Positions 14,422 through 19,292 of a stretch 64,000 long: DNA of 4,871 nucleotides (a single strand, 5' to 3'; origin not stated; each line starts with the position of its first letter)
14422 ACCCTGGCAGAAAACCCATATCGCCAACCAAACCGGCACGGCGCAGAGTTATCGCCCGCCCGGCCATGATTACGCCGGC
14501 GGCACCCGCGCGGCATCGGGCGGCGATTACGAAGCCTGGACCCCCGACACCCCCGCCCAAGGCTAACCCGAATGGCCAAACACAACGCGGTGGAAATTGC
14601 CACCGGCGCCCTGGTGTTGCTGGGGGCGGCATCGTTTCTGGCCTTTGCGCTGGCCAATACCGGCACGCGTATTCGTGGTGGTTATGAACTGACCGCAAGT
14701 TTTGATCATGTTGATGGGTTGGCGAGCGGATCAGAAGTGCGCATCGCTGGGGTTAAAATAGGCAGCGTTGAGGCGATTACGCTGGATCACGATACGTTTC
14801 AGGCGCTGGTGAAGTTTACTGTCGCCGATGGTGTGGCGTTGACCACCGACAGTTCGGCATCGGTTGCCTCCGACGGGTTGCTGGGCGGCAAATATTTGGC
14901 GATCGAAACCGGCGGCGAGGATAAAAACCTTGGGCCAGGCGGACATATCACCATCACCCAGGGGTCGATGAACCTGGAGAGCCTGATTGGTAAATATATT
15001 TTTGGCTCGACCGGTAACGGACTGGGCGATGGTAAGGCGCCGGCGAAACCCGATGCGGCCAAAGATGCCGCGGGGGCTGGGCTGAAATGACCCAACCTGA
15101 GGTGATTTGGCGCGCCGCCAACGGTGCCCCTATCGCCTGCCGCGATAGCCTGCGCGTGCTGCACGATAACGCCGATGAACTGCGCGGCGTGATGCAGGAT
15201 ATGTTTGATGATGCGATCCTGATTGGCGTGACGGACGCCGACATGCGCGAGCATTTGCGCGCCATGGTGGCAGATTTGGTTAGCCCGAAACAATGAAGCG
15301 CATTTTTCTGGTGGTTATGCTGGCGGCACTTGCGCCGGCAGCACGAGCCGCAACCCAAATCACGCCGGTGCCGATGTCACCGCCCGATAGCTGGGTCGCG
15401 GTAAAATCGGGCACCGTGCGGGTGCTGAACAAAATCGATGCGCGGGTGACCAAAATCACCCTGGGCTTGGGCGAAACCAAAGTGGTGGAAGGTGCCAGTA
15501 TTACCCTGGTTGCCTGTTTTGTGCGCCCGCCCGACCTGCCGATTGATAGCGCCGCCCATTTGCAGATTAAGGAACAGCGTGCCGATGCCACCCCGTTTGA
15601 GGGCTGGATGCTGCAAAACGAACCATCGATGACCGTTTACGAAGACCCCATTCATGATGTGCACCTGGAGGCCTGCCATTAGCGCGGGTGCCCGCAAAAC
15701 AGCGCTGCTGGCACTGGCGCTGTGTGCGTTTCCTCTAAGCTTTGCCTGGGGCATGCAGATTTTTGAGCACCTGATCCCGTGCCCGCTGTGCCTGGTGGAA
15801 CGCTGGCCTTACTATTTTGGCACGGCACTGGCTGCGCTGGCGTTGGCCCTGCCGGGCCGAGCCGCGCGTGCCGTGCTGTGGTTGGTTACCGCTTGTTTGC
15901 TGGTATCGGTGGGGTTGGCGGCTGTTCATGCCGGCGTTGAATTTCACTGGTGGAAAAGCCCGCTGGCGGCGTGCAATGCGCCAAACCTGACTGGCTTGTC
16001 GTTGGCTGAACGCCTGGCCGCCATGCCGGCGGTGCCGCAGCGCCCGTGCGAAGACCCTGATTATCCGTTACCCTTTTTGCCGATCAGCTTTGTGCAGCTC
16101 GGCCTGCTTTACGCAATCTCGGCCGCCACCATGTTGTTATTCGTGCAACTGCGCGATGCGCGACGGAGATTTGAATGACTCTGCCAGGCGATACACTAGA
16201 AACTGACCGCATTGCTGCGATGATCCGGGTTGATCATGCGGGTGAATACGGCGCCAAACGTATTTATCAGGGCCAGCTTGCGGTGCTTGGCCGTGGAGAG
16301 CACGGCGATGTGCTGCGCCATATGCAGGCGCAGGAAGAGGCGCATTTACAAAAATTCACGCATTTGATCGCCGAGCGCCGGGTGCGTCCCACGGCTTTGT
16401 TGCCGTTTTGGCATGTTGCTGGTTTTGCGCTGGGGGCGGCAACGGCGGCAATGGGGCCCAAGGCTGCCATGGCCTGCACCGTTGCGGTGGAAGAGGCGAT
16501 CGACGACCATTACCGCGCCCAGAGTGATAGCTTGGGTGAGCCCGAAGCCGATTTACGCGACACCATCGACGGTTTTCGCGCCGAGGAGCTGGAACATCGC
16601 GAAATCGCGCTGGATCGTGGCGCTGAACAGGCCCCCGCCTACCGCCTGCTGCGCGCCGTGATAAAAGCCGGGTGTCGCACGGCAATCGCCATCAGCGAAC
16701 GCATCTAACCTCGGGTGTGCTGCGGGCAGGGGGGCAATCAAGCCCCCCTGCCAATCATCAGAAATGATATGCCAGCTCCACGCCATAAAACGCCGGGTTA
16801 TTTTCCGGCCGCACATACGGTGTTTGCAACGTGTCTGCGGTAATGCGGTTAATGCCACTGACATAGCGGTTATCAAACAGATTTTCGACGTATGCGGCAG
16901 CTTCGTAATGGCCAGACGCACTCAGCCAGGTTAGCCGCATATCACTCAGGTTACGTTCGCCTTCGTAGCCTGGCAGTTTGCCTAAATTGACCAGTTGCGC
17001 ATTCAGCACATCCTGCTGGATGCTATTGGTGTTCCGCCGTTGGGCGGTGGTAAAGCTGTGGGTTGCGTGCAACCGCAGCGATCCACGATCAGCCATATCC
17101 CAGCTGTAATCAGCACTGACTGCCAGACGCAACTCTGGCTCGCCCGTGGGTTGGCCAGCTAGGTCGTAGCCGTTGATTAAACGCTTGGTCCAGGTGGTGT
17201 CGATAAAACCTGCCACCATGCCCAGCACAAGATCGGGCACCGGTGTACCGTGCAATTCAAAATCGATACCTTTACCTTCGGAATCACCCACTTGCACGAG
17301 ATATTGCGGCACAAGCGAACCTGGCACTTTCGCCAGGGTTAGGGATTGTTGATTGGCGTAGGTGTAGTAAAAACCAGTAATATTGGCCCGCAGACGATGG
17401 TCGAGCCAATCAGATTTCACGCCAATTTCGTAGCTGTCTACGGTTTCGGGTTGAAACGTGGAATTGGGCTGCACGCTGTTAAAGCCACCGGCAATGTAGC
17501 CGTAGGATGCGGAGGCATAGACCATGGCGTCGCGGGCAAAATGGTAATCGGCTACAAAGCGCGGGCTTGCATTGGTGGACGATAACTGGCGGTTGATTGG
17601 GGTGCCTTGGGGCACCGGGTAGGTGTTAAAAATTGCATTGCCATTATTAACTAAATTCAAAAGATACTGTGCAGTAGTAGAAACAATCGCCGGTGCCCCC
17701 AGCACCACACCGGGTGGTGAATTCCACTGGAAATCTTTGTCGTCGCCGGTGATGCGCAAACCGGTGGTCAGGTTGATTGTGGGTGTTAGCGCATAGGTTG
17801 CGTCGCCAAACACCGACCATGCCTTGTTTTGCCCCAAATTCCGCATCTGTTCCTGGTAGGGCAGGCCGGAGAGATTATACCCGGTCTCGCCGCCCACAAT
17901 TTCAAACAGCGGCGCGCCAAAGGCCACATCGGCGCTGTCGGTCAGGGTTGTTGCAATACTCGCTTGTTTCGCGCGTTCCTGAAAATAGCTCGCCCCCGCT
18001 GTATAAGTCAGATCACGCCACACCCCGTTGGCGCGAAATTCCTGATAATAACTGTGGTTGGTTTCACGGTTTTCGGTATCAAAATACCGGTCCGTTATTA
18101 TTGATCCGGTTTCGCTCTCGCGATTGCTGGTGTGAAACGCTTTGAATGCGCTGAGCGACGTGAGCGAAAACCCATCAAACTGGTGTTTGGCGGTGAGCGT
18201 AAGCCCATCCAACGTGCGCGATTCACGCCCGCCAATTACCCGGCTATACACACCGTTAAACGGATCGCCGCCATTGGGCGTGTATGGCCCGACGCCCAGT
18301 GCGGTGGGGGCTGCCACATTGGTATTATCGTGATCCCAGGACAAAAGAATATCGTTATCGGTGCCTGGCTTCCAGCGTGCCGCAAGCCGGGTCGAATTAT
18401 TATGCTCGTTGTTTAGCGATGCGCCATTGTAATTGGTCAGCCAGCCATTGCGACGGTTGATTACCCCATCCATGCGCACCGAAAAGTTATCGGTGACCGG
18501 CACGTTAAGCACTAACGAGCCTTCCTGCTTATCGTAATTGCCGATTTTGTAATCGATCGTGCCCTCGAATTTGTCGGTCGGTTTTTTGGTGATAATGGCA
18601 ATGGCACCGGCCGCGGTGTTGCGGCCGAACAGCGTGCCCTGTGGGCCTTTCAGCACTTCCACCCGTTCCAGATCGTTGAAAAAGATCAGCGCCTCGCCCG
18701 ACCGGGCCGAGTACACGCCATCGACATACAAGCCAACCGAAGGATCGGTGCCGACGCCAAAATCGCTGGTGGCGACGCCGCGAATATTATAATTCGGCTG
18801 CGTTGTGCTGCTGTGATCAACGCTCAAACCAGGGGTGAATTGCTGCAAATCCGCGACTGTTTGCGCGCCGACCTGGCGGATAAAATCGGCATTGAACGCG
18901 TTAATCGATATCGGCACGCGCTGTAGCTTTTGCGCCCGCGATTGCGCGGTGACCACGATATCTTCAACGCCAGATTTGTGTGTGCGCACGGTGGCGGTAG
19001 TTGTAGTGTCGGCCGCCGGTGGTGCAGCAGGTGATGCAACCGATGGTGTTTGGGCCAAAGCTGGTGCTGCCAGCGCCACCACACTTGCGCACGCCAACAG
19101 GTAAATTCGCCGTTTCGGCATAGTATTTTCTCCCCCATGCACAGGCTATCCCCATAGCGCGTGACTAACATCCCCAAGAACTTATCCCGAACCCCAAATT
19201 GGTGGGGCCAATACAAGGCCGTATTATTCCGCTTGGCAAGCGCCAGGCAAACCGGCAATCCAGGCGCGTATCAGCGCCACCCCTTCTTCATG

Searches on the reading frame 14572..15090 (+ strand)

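Call 12: search_protein_families(library=pfam, proteins=[window:14572-15090:+])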
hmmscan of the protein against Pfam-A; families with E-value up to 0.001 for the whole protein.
window:14572-15090:+ (172 aa): 1 family
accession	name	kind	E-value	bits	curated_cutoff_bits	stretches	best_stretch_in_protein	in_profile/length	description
PF02470.25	MlaD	-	1.5e-21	76.9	25.1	1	37-114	2-81/81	MlaD protein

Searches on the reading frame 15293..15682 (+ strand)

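Call 12: search_protein_families(library=pfam, proteins=[window:15293-15682:+])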
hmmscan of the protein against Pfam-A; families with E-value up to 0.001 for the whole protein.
window:15293-15682:+ (129 aa): 1 family
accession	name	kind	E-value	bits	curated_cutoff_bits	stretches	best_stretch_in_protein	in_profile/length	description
PF09923.14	DUF2155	-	5.6e-21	74.9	27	1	41-128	2-89/89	Uncharacterized protein conserved in bacteria (DUF2155)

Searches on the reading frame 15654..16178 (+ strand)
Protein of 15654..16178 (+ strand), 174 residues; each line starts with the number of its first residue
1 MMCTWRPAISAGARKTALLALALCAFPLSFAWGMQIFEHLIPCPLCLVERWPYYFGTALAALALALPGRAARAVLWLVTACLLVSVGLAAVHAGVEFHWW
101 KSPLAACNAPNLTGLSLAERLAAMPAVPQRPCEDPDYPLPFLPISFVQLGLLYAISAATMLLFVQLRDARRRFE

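Call 12: search_protein_families(library=pfam, proteins=[window:15654-16178:+])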
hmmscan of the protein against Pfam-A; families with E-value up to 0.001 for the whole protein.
window:15654-16178:+ (174 aa): 1 family
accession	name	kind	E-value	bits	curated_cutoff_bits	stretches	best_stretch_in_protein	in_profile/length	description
PF02600.21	DsbB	-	2.5e-22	80.3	22.1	1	14-163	2-147/148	Disulfide bond formation protein DsbB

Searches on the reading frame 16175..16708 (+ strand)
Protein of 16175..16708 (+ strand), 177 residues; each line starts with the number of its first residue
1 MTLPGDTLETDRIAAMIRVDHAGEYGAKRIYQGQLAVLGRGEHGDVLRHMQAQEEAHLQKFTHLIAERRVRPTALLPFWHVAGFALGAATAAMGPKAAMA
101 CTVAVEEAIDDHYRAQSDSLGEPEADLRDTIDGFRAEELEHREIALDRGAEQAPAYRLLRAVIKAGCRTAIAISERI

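Call 12: search_protein_families(library=pfam, proteins=[window:16175-16708:+])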
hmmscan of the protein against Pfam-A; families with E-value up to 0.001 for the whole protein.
window:16175-16708:+ (177 aa): 1 family
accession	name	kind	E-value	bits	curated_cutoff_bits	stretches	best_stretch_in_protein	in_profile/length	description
PF03232.19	COQ7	-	2.9e-65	219.5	23.5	1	12-174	2-169/169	Ubiquinone biosynthesis protein COQ7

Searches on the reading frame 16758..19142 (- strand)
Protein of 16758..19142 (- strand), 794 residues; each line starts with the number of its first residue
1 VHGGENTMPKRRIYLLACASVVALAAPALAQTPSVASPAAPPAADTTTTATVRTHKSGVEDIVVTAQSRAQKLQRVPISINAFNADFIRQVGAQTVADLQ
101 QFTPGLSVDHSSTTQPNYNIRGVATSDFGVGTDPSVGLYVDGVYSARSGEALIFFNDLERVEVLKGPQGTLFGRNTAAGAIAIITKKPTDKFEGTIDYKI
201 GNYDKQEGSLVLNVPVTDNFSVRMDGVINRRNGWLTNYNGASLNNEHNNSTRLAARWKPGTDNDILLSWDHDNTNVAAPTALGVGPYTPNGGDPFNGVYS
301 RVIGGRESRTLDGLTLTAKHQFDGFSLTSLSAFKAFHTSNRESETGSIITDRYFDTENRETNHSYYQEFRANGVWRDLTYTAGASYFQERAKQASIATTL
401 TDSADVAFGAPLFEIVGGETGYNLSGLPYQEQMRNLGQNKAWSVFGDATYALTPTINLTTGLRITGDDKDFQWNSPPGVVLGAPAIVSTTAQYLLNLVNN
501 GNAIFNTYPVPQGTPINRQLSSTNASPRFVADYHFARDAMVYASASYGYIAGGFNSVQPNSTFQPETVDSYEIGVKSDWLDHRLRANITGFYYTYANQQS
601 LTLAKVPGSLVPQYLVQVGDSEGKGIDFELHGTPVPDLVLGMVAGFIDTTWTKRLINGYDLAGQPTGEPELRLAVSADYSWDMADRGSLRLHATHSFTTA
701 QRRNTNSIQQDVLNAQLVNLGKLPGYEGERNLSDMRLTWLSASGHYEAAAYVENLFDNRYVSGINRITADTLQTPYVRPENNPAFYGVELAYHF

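Call 12: search_protein_families(library=pfam, proteins=[window:16758-19142:-])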
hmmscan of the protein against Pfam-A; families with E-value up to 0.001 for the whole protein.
window:16758-19142:- (794 aa): 2 families
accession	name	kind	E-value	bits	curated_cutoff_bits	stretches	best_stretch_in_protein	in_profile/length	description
PF00593.30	TonB_dep_Rec_b-barrel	-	1.3e-22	81.8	27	1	257-755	24-436/436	TonB dependent receptor-like, beta-barrel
PF07715.20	Plug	-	9e-19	68.4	23.9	1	73-180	2-107/107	TonB-dependent Receptor Plug Domain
